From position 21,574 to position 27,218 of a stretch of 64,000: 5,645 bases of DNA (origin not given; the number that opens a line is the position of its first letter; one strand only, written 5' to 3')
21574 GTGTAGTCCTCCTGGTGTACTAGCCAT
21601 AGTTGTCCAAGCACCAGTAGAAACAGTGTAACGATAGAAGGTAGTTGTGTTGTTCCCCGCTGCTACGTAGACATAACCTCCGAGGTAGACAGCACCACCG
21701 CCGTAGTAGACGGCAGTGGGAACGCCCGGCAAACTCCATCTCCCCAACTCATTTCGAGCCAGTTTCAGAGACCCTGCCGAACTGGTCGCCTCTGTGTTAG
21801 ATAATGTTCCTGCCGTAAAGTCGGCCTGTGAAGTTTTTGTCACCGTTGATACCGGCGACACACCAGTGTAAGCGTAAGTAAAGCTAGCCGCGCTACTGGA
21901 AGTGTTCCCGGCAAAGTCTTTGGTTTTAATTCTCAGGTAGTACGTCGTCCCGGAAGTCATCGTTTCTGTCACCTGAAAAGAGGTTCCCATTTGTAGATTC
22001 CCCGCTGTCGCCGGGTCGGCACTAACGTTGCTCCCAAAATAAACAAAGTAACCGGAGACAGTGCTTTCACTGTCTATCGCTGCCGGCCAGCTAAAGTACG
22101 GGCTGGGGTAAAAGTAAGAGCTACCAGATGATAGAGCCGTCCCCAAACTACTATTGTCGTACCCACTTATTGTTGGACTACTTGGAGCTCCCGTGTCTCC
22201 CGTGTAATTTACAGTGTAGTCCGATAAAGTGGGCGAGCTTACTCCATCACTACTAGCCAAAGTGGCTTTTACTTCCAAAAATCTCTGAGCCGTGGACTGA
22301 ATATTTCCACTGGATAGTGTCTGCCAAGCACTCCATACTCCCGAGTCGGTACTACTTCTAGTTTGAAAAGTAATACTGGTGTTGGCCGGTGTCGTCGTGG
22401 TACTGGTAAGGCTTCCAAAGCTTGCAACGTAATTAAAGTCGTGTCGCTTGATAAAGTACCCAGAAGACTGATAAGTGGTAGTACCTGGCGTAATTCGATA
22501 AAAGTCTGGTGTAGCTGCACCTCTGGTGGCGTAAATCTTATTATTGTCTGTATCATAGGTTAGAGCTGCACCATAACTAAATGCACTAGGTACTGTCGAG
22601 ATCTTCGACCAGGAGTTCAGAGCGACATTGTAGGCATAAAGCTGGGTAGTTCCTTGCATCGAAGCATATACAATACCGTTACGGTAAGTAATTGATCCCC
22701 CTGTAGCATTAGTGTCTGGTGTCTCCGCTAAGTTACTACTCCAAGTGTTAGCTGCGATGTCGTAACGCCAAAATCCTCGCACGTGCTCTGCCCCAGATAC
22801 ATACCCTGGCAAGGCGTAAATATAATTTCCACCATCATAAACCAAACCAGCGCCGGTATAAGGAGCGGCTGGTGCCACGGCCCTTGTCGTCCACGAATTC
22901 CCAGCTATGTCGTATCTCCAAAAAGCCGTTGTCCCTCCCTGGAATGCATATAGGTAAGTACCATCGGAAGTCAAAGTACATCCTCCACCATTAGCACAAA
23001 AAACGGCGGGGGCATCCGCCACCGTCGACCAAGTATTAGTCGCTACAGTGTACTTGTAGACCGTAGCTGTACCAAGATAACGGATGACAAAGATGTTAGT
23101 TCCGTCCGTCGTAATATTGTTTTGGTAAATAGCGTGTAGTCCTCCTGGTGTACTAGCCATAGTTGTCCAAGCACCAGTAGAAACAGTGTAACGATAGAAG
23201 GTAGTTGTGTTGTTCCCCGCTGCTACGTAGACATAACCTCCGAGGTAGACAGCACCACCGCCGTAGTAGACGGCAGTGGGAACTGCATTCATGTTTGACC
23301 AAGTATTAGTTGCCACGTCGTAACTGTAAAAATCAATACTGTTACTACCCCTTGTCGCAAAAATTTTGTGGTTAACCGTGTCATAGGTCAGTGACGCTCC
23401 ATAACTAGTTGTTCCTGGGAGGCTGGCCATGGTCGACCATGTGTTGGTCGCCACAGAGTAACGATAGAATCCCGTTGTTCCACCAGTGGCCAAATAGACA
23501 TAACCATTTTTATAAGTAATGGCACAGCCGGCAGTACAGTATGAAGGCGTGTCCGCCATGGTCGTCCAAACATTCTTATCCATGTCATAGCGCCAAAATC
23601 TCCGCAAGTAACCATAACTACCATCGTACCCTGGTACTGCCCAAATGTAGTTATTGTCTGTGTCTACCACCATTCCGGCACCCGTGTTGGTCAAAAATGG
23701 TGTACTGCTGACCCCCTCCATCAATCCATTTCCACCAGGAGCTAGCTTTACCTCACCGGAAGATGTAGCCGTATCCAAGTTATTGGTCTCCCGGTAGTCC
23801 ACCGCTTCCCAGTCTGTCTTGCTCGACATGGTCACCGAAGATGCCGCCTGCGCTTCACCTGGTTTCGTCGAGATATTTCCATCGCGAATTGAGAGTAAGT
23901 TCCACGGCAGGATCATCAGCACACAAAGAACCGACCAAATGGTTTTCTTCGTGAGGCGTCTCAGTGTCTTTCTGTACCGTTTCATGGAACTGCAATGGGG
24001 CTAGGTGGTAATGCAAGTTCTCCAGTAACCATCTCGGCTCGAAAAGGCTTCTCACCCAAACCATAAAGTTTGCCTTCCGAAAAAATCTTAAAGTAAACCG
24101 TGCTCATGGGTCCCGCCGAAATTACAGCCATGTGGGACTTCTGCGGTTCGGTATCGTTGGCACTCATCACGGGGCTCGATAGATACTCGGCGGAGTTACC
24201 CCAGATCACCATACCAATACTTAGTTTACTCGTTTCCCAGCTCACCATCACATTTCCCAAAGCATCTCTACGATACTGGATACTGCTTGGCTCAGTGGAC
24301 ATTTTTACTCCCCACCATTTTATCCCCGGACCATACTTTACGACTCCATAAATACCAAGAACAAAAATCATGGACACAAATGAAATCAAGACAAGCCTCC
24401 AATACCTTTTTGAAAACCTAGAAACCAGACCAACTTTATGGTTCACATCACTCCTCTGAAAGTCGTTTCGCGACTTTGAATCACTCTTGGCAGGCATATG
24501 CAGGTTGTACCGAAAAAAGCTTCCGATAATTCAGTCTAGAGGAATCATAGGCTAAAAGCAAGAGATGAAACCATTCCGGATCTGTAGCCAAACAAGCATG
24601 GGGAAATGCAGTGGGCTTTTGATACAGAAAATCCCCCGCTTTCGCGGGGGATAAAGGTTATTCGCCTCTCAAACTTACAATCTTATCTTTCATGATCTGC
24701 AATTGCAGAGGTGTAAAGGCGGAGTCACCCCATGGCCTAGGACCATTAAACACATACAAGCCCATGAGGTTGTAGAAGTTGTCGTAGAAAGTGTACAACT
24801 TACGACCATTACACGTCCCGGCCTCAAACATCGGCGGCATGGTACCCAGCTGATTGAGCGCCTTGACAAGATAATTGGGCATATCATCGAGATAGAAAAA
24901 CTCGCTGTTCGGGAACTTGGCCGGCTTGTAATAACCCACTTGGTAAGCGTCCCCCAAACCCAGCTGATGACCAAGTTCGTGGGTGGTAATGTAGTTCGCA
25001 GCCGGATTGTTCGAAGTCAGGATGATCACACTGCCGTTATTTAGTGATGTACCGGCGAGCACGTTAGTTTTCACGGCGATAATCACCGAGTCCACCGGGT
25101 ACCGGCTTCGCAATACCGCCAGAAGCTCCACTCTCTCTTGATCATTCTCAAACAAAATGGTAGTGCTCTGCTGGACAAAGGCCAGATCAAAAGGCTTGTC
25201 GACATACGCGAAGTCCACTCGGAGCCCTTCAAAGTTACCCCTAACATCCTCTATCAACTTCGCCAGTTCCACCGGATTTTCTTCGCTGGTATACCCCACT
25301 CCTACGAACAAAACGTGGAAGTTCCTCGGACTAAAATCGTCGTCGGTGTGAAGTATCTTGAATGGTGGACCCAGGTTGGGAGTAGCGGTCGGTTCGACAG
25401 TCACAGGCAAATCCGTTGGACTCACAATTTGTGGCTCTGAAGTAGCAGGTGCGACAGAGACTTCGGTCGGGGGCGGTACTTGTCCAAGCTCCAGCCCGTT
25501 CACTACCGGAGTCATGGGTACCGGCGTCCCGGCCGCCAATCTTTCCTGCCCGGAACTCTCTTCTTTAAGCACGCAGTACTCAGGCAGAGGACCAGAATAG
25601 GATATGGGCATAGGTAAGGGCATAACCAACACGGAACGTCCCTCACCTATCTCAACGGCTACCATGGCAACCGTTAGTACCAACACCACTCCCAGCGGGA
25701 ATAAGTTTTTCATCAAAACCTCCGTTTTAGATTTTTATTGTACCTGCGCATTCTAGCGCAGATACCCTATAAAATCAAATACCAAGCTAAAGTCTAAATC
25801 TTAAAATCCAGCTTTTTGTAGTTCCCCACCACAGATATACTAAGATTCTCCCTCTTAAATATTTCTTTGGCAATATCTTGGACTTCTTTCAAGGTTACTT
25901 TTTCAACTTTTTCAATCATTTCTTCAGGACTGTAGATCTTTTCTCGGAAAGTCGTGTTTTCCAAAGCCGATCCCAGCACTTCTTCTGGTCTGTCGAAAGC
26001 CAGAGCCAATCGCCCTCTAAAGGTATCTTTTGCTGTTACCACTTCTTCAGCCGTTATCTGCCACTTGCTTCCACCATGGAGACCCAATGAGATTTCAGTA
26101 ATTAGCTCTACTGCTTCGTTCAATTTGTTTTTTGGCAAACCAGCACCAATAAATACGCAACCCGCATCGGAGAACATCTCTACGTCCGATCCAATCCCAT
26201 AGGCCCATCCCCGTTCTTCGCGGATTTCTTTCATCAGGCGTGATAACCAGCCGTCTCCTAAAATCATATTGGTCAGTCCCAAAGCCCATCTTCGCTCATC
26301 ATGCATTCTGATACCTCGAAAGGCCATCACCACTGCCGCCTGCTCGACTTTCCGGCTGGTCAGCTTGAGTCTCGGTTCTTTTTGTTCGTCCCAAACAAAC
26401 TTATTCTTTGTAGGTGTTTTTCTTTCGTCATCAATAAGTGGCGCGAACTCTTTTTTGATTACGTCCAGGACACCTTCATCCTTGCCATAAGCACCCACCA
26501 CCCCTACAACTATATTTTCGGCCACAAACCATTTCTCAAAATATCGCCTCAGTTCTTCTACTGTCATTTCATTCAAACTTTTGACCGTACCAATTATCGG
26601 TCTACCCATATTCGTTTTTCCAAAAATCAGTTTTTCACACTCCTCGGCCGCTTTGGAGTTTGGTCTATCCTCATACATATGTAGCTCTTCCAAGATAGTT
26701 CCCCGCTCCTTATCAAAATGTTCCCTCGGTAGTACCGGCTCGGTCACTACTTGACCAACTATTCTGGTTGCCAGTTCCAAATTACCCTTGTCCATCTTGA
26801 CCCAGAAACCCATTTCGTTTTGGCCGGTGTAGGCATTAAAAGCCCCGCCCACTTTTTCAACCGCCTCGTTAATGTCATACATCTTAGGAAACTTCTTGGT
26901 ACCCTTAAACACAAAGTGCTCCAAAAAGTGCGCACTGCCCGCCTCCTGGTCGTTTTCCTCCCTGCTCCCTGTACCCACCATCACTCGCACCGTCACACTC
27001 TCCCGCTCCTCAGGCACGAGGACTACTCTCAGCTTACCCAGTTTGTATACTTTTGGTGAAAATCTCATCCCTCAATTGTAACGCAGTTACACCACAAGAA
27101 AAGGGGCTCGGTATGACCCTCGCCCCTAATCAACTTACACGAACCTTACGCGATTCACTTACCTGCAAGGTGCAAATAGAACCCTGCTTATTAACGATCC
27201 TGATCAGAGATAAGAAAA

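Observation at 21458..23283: Perfect 266-bp direct repeat inside the 2275-aa Kelch-like surface protein gene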

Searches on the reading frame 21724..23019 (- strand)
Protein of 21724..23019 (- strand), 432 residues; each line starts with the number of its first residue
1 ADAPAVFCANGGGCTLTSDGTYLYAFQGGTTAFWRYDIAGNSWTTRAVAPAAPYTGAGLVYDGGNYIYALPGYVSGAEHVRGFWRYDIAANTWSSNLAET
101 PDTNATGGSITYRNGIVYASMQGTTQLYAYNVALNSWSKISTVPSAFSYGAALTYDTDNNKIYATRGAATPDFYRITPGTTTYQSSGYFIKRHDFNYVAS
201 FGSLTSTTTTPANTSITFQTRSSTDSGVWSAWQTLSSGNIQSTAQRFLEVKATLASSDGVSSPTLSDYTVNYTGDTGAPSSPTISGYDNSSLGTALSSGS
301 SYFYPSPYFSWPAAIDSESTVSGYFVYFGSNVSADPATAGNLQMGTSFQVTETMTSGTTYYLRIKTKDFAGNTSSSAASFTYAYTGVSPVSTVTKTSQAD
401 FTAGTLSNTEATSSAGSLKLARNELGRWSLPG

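Call 42: find_homologous_proteins(query=window:21724-23019:-, max_evalue=1e-40)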
Query seq(432 aa) (432 aa): 29 proteins with E <= 1e-40 among 8000 candidates.
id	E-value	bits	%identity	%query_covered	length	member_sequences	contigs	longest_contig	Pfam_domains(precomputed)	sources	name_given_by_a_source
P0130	1.0e-131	458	56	71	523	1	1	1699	PF07646.22,PF13964.13,PF24681.2,PF01344.32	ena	-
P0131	5.1e-85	304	33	42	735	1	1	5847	PF13964.13,PF24681.2,PF24981.2,PF01344.32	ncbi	-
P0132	1.4e-71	260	40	41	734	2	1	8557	PF13964.13,PF24981.2,PF01344.32,PF25210.2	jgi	-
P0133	1.8e-57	214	34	63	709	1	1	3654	PF13964.13,PF01344.32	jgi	jgi:hypothetical protein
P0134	4.4e-56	209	48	38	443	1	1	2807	PF07646.22,PF13964.13,PF24681.2,PF24981.2,PF01344.32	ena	-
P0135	8.9e-55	205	27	96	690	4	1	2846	PF07646.22,PF13964.13,PF24981.2,PF01344.32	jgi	jgi:outer membrane protein assembly factor BamB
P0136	3.0e-53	200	40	38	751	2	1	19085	PF13964.13,PF24981.2,PF01344.32,PF05221.24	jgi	jgi:hypothetical protein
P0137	1.7e-51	194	29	94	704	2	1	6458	PF13964.13,PF01344.32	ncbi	-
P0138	5.8e-51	192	43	38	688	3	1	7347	PF07646.22,PF13964.13,PF24981.2,PF01344.32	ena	-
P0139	6.8e-51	192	28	96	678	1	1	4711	PF07646.22,PF13964.13,PF01344.32,PF16656.12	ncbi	-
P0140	8.7e-50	188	39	36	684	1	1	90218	PF07646.22,PF13964.13,PF24981.2,PF01344.32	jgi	jgi:uncharacterized repeat protein (TIGR01451 family)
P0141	1.7e-48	184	34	85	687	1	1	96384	PF07646.22,PF13964.13,PF01344.32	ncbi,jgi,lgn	-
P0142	1.7e-47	181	30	85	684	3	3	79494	PF13964.13,PF24981.2,PF01344.32,PF00041.28,PF16656.12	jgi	jgi:hypothetical protein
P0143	2.7e-47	180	27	93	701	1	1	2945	PF13964.13,PF24981.2,PF01344.32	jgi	jgi:outer membrane protein assembly factor BamB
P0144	4.5e-47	179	34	58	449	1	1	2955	PF13964.13,PF24981.2,PF01344.32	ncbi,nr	ncbi:MAG: hypothetical protein QUS33_11840 [Dehalococcoidia bacterium]|nr:hypothetical protein [Deha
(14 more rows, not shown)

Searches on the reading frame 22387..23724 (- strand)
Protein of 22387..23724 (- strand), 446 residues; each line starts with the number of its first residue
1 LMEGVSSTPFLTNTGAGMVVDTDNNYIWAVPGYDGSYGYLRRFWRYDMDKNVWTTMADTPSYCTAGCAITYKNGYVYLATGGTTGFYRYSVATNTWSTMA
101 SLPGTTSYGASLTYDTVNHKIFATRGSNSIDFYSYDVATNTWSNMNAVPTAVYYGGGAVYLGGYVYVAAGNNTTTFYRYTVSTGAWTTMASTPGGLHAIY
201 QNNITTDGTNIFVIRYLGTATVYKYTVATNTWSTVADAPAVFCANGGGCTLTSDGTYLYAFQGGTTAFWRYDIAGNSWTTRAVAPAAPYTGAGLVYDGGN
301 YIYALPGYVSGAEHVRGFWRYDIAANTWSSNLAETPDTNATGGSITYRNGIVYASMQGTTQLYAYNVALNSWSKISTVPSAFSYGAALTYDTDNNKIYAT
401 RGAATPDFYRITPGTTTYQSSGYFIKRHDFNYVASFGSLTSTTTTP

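Call 79: predict_structure(alignment_id=A2)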
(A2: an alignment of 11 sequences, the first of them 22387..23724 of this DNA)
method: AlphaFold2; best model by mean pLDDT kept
length: 446 residues; sequences in the alignment: 11
mean_pLDDT: 69.2   pTM: 0.58
mean pLDDT of the five models: 69.2, 68.4, 68.1, 67.7, 65.9
residues with pLDDT >= 90: 69; 70-90: 171; 50-70: 130; < 50: 76
segments of 3 or more residues with pLDDT < 50: 1-16, 245-247, 263-266, 282-293, 307-315, 421-446
pLDDT, mean of each block of 10 residues (from residue 1): 26 48 78 56 75 77 76 88 88 95 74 78 80 91 92 74 84 86 94 70 76 72 90 78 55 70 58 75 39 55 54 52 58 53 66 66 76 75 69 78 67 66 42 43 38
secondary structure, 60 per line:
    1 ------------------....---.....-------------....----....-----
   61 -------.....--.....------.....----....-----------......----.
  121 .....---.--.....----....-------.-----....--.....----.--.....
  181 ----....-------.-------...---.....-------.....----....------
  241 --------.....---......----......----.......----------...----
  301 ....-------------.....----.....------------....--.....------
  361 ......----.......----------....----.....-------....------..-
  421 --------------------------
elements in order: E19-22 E26-30 E44-47 E52-55 E68-72 E75-79 E86-90 E95-98 E110-115 E120-125 E132-136 E141-144 E158-161 E164-168 E176-180 E185-188 E204-206 E210-214 E222-226 E231-234 E249-253 E257-262 E267-272 E277-283 E294-296 E301-304 E318-322 E327-331 E344-347 E350-354 E361-366 E371-377 E388-391 E396-400 E408-411

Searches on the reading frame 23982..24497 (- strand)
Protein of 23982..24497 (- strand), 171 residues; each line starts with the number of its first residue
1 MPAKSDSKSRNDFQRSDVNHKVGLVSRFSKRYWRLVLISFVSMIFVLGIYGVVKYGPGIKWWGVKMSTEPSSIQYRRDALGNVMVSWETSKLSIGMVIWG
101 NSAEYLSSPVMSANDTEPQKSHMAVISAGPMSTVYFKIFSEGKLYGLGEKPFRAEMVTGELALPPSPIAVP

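Call 8: search_protein_families(library=pfam, proteins=[window:23982-24497:-], max_evalue=0.01)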
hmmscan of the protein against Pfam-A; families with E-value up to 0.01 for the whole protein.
window:23982-24497:- (171 aa): 0 families

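Call 9: search_protein_families(library=ncbifam, proteins=[window:23982-24497:-], max_evalue=0.01)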
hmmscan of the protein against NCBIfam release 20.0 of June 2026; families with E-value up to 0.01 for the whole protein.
window:23982-24497:- (171 aa): 0 families

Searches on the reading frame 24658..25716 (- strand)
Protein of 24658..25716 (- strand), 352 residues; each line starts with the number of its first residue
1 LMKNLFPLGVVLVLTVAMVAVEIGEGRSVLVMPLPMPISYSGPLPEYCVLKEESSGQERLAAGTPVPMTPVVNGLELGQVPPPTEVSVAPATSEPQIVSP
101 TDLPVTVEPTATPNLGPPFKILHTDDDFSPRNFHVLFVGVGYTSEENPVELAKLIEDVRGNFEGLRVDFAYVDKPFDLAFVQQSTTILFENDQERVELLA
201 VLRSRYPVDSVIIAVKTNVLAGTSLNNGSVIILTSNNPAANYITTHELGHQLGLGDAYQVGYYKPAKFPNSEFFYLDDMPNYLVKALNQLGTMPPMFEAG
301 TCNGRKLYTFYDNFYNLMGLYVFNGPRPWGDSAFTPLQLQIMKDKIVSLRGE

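Call 8: search_protein_families(library=pfam, proteins=[window:24658-25716:-], max_evalue=0.01)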
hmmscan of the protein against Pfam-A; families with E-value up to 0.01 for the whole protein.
window:24658-25716:- (352 aa): 1 family
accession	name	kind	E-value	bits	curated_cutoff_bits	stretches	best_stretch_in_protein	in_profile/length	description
PF09471.16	Peptidase_M64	-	0.00023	20.9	26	1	203-262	106-165/302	IgA Peptidase M64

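Call 9: search_protein_families(library=ncbifam, proteins=[window:24658-25716:-], max_evalue=0.01)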
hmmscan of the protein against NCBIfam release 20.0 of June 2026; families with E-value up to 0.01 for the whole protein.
window:24658-25716:- (352 aa): 1 family
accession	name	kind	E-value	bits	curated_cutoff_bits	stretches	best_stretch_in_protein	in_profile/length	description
TIGR03296.1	M6dom_TIGR03296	domain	0.00011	22.3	110.8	1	218-263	142-189/286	M6 family metalloprotease domain-containing protein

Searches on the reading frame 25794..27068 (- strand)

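Call 8: search_protein_families(library=pfam, proteins=[window:25794-27068:-], max_evalue=0.01)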
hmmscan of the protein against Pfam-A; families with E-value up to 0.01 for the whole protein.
window:25794-27068:- (424 aa): 2 families
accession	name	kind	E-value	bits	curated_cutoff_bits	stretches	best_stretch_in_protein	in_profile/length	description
PF00675.25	Peptidase_M16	-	1.9e-31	109.4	22.3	1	15-161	2-148/149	Insulinase (Peptidase family M16)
PF05193.26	Peptidase_M16_C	-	3.5e-29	102.4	23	1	168-328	2-162/181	Peptidase M16 inactive domain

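Call 9: search_protein_families(library=ncbifam, proteins=[window:25794-27068:-], max_evalue=0.01)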
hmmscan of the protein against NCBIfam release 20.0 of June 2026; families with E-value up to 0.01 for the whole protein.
window:25794-27068:- (424 aa): 4 families
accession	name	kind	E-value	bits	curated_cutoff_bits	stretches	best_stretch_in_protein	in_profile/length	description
NF047422.1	YfmF_fam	equivalog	5.8e-35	121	285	1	92-403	93-401/412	EF-P 5-aminopentanol modification-associated protein YfmF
NF047421.1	YfmH_fam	equivalog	1.4e-25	90.4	250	1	33-414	50-421/425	EF-P 5-aminopentanol modification-associated protein YfmH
NF011681.0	PRK15101.1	equivalog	5.5e-19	67.7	765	1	14-191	54-235/961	pitrilysin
TIGR02110.1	PQQ_syn_pqqF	equivalog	2.5e-10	39.8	320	1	28-191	25-191/697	pyrroloquinoline quinone biosynthesis protein PqqF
